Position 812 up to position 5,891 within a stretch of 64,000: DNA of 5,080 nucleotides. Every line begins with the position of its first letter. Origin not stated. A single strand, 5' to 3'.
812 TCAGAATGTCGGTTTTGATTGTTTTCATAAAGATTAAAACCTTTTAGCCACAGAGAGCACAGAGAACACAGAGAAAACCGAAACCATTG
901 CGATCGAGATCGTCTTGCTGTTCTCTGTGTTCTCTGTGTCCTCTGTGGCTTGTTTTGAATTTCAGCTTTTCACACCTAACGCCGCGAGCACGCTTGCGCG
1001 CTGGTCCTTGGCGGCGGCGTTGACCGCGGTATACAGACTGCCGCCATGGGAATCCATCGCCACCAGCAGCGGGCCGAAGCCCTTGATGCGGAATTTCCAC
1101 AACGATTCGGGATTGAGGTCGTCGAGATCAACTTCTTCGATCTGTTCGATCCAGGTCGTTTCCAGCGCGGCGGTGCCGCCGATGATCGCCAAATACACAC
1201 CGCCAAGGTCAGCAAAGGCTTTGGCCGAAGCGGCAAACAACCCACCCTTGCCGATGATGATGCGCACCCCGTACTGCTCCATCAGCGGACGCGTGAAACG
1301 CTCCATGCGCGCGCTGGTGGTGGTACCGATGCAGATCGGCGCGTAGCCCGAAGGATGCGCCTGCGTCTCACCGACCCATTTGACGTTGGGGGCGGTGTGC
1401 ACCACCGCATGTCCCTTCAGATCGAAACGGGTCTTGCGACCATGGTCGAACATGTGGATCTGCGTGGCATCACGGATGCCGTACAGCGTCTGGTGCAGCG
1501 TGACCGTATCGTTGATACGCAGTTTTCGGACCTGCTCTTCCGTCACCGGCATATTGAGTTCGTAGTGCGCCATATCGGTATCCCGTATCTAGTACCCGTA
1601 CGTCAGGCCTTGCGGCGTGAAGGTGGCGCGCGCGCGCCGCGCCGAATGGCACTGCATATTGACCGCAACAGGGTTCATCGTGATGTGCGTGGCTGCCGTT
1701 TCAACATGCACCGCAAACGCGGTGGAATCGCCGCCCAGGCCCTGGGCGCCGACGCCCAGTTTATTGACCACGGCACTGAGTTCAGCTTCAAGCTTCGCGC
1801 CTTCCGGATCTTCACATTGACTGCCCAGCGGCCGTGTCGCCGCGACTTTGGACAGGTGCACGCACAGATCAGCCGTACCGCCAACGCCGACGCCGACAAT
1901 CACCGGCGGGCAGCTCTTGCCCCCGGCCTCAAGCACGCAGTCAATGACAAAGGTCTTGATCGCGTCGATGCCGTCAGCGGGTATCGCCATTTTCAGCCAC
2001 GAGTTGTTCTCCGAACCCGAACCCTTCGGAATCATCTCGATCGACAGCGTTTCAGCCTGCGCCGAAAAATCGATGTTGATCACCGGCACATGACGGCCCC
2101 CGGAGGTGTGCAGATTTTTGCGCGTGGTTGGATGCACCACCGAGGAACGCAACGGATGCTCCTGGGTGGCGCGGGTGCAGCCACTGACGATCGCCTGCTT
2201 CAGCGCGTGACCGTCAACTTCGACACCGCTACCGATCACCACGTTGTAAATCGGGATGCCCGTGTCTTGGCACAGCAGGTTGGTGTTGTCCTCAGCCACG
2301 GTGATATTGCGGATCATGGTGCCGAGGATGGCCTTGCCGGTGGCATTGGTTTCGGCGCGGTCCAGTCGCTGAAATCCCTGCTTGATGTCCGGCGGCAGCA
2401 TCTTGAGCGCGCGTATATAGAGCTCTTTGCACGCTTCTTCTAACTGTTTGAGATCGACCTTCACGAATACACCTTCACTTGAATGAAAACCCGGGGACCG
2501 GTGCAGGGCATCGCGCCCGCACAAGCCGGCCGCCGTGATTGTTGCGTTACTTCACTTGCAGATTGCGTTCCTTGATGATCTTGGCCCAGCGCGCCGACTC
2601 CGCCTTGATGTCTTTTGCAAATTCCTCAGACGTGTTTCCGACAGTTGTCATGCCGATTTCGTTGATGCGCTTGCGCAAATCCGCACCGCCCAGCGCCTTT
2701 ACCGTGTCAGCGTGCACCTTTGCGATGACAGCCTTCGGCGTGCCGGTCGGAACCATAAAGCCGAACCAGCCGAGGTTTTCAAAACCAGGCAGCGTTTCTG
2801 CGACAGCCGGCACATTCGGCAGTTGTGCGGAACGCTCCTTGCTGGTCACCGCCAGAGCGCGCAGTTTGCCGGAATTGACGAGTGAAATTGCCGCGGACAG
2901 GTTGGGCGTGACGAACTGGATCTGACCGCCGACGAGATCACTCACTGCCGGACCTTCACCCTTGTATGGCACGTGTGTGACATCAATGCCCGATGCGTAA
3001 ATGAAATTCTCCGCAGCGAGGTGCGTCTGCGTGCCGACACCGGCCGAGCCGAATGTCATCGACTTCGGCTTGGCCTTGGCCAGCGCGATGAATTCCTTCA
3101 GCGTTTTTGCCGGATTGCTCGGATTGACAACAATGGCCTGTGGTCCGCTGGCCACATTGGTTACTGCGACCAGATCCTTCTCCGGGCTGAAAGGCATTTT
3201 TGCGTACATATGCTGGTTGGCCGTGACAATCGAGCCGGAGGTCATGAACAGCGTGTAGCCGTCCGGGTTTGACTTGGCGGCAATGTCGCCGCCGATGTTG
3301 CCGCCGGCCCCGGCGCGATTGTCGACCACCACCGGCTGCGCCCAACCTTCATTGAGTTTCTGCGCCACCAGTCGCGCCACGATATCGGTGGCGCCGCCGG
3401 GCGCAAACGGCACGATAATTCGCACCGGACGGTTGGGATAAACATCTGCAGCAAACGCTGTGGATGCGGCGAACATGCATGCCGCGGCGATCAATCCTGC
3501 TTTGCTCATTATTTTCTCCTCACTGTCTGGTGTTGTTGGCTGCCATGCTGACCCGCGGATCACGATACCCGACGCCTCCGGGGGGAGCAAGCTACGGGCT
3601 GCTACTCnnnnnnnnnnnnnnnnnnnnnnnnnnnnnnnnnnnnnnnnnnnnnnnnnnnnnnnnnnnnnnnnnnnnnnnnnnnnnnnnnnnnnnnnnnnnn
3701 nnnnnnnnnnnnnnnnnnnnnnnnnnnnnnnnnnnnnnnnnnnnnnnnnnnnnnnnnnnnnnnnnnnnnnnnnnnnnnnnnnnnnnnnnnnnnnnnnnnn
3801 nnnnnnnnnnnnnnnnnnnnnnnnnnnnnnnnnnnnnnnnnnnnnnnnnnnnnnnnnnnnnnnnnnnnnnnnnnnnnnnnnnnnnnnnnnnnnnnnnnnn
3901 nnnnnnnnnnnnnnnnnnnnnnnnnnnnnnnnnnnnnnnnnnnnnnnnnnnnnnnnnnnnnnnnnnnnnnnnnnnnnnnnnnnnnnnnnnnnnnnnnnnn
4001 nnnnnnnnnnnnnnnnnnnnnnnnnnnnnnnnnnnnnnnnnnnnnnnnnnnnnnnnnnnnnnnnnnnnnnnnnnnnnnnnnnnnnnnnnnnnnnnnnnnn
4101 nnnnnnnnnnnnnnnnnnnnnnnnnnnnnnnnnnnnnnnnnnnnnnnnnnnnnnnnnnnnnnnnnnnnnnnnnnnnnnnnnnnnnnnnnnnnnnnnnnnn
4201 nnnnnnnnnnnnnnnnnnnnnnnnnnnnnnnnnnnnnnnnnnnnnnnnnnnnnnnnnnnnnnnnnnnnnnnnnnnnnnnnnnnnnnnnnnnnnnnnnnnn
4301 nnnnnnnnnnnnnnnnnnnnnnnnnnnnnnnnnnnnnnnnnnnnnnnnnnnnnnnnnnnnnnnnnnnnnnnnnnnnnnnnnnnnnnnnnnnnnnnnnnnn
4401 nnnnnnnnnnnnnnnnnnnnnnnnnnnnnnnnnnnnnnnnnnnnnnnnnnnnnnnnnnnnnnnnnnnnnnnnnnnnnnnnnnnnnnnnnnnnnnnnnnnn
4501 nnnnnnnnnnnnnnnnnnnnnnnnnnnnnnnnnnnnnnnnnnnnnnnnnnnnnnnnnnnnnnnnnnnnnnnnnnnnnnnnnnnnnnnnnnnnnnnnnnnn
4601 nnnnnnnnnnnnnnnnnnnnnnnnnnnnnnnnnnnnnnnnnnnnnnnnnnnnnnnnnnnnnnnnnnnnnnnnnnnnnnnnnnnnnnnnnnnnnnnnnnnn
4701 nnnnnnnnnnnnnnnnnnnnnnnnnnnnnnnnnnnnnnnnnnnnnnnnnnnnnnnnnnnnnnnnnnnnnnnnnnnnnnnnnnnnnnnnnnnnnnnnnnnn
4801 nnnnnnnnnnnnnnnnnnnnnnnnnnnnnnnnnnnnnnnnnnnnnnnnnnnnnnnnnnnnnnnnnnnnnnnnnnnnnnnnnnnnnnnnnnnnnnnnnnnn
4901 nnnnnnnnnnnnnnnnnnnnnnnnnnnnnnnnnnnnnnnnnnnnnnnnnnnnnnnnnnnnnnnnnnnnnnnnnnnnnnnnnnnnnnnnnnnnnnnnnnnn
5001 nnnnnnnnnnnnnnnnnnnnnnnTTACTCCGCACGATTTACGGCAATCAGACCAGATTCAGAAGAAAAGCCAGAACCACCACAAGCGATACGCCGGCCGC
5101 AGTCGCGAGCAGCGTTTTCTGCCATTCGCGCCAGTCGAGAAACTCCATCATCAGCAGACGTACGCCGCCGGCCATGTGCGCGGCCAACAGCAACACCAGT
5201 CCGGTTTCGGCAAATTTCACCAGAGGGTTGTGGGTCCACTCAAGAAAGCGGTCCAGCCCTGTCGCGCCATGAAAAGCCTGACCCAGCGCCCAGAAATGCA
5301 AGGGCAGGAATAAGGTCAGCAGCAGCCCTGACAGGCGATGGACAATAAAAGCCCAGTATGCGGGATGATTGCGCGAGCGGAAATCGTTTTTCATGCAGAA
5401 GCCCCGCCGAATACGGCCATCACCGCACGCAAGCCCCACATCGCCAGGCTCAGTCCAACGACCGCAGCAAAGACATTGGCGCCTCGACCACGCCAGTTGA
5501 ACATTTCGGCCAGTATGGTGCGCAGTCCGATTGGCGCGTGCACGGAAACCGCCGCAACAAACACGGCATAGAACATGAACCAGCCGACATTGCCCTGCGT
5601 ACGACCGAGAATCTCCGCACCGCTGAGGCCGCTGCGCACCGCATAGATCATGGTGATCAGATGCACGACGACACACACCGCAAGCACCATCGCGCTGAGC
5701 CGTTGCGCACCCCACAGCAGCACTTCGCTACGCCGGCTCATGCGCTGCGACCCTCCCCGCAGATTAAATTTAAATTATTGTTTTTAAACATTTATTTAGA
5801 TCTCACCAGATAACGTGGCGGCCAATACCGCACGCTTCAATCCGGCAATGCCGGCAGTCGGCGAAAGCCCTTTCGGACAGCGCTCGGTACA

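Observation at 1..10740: GntR-divergent 11-gene cluster mixing a leaderless sulfatase, a SuyAB-like lyase, a ThDP enzyme, a TtdAB-like hydro-lyase and a four-subunit Sdh/Frd-like complex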

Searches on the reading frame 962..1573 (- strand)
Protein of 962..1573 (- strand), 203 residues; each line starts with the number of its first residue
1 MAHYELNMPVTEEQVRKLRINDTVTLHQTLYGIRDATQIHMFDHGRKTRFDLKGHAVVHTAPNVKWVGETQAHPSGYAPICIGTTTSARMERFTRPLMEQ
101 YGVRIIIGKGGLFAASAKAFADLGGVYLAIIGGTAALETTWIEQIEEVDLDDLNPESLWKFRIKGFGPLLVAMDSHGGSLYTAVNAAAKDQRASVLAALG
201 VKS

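Call 6: search_protein_families(library=pfam, proteins=[window:962-1573:-], max_evalue=0.01)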
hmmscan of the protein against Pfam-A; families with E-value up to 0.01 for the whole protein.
window:962-1573:- (203 aa): 1 family
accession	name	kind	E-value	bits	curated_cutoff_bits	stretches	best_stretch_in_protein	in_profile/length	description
PF05683.17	Fumerase_C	-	1.5e-29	103.2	22.2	1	5-183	30-204/205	Fumarase C-terminus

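Call 7: search_protein_families(library=ncbifam, proteins=[window:962-1573:-], max_evalue=0.01)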
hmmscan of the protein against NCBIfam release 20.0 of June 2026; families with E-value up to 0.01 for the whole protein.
window:962-1573:- (203 aa): 8 families
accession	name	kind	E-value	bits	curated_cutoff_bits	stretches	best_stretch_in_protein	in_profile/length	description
TIGR00723.1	ttdB_fumA_fumB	subfamily_domain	1.3e-39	135.9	145.15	1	13-182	1-168/169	FumA C-terminus/TtdB family hydratase beta subunit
NF006082.0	PRK08228.1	equivalog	1e-38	132.9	264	1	4-196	4-194/205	L(+)-tartrate dehydratase subunit beta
NF004708.0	PRK06043.1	equivalog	3.1e-36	124.7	269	1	3-191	2-186/192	fumarate hydratase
NF006253.0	PRK08395.1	equivalog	6.5e-27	94.3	244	1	5-182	4-164/166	fumarate hydratase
NF005310.0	PRK06842.1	equivalog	5.6e-24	84.9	238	1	5-183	4-175/185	Fe-S-containing hydro-lyase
NF011919.0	PRK15390.1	equivalog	3.1e-13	48.8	1105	1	15-185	374-539/548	class I fumarate hydratase FumA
NF011920.0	PRK15391.1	subfamily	1e-11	43.8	1094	1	24-184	383-538/548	class I fumarate hydratase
NF011921.0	PRK15392.1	equivalog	1.7e-06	26.9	1060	1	15-185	373-538/550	class I fumarate hydratase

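Call 50: search_solved_structures(query=window:962-1573:-, max_evalue=0.001, show_alignments=4)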
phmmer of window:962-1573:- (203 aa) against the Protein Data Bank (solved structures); distinct sequences matched with E-value up to 0.001: 10.
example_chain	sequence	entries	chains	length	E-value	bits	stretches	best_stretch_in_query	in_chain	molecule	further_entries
7xky_B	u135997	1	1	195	4.2e-30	108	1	9-188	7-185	Fumarate hydratase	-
5dni_A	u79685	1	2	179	1.4e-28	103.1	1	9-181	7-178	Putative L(+)-tartrate dehydratase subunit beta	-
2isb_A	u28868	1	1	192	2.9e-23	85.7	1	3-182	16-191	Fumarase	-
6mso_A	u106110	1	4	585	7.5e-12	48.4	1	8-180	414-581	fumarate hydratase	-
6uqm_A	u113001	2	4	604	3.7e-10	42.9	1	14-183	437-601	Fumarate hydratase 2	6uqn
5l2r_A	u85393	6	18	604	3.8e-10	42.9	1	14-183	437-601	Fumarate hydratase | fumarate hydratase 2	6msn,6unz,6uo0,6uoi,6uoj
6upo_A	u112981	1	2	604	3.9e-10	42.9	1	14-183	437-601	Fumarate hydratase 2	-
6uq8_A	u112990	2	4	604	8.3e-10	41.8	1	64-183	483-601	Fumarate hydratase 2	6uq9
6up9_A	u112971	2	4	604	1.9e-09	40.6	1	14-183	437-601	Fumarate hydratase 2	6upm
6uqb_A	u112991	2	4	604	2.7e-09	40.1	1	14-183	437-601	Fumarate hydratase 2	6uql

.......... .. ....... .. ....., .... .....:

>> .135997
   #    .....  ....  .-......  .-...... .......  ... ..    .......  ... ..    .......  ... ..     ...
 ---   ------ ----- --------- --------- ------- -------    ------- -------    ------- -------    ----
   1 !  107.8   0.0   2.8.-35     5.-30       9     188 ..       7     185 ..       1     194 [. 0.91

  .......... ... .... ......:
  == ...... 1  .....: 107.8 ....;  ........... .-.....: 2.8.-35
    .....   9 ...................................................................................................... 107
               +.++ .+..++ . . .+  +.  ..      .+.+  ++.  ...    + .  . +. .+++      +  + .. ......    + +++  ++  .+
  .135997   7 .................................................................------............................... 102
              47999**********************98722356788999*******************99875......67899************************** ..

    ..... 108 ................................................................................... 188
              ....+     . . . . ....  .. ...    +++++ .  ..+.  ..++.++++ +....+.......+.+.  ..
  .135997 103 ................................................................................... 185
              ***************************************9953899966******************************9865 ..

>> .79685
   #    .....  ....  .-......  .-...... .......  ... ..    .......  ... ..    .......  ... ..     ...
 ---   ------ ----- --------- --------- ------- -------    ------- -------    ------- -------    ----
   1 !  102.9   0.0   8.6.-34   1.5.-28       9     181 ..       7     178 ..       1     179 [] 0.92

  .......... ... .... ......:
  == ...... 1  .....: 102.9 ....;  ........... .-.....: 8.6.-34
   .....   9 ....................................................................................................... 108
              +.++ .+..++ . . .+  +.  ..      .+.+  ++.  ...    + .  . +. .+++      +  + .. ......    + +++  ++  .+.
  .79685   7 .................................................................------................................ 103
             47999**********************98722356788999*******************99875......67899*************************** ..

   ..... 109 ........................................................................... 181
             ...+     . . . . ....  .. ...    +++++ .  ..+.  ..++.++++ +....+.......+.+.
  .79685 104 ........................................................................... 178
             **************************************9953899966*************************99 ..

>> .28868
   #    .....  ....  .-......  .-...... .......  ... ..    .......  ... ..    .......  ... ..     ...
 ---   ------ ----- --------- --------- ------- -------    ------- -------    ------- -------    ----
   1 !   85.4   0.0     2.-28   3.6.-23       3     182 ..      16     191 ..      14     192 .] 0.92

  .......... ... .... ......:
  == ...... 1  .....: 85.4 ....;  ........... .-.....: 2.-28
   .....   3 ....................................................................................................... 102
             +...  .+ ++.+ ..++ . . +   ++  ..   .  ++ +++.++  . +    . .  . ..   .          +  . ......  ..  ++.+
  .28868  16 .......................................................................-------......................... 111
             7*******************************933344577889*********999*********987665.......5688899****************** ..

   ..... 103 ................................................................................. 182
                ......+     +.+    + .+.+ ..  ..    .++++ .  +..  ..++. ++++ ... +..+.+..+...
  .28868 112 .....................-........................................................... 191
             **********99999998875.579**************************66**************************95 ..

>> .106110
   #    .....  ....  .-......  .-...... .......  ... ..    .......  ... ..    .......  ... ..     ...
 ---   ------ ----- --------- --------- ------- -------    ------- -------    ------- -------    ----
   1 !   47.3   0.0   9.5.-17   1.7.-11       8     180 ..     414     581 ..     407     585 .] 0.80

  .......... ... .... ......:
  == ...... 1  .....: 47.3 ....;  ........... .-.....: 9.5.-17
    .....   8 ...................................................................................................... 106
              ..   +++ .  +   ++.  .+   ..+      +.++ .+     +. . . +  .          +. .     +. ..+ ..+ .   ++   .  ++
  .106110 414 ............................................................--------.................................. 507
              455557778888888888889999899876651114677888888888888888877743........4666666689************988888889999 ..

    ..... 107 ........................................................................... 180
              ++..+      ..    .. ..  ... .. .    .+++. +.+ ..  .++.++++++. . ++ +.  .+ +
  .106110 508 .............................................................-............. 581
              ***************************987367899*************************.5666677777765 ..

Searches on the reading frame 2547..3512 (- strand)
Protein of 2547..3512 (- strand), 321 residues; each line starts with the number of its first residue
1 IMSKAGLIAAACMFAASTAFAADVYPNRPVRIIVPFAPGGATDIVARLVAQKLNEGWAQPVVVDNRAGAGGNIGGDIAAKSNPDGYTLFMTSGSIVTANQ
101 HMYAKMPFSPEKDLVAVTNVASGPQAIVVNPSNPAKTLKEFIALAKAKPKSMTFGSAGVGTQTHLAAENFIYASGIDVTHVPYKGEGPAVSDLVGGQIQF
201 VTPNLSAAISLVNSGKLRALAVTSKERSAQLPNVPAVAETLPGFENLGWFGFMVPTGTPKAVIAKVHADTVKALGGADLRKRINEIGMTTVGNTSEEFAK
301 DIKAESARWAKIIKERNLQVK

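Call 6: search_protein_families(library=pfam, proteins=[window:2547-3512:-], max_evalue=0.01)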
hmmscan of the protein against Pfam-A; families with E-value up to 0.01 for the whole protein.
window:2547-3512:- (321 aa): 2 families
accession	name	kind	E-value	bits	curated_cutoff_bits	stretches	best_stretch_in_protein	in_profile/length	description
PF03401.19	TctC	-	4.9e-76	256.3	27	1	45-318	1-274/274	Tripartite tricarboxylate transporter family receptor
PF16868.10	NMT1_3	-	0.0045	17.1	27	1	102-234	67-201/289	NMT1-like family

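Call 7: search_protein_families(library=ncbifam, proteins=[window:2547-3512:-], max_evalue=0.01)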
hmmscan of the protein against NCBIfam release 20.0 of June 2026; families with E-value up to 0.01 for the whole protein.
window:2547-3512:- (321 aa): 0 families

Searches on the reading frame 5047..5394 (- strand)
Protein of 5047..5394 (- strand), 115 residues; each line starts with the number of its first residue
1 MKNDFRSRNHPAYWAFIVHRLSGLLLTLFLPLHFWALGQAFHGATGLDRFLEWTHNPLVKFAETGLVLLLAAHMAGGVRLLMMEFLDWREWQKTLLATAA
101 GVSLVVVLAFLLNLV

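Call 6: search_protein_families(library=pfam, proteins=[window:5047-5394:-], max_evalue=0.01)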
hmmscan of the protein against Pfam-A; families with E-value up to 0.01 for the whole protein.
window:5047-5394:- (115 aa): 1 family
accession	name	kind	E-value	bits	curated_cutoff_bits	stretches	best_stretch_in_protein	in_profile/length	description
PF01127.27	Sdh_cyt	-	1.5e-13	51.3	25.8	1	8-108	15-120/122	Succinate dehydrogenase/Fumarate reductase transmembrane subunit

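Call 7: search_protein_families(library=ncbifam, proteins=[window:5047-5394:-], max_evalue=0.01)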
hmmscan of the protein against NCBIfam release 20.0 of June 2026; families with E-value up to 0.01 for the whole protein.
window:5047-5394:- (115 aa): 3 families
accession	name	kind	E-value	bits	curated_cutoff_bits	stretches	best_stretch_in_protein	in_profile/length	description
TIGR02970.1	succ_dehyd_cytB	equivalog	6.6e-16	58.6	52.3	1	8-112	13-117/120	succinate dehydrogenase, cytochrome b556 subunit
NF007021.0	PRK09487.1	equivalog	7e-10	39.1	180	1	15-111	26-123/129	succinate dehydrogenase cytochrome b556 subunit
TIGR02968.1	succ_dehyd_anc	equivalog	0.00043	20.5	41.8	1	15-111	7-100/105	succinate dehydrogenase, hydrophobic membrane anchor protein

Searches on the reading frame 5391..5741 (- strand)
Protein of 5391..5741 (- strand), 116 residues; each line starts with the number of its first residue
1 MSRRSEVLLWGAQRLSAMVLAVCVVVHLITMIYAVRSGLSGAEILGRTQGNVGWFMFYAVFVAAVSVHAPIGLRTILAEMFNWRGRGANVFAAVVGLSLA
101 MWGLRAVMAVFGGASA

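Call 6: search_protein_families(library=pfam, proteins=[window:5391-5741:-], max_evalue=0.01)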
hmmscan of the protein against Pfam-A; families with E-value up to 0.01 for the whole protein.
window:5391-5741:- (116 aa): 1 family
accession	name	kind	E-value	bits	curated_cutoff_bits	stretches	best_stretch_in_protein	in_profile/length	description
PF01127.27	Sdh_cyt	-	3.3e-08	34.1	25.8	1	4-99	17-116/122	Succinate dehydrogenase/Fumarate reductase transmembrane subunit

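Call 7: search_protein_families(library=ncbifam, proteins=[window:5391-5741:-], max_evalue=0.01)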
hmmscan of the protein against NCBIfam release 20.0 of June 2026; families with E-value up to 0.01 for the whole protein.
window:5391-5741:- (116 aa): 3 families
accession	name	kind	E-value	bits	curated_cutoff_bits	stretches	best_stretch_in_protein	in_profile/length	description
TIGR02968.1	succ_dehyd_anc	equivalog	1.3e-05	25.3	41.8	1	10-79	8-74/105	succinate dehydrogenase, hydrophobic membrane anchor protein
NF010073.0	PRK13554.1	subfamily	0.00034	20.3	221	1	9-77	125-190/241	fumarate reductase cytochrome b-556 subunit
NF010072.0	PRK13553.1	equivalog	0.003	17.1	187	1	5-112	119-222/257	fumarate reductase cytochrome b subunit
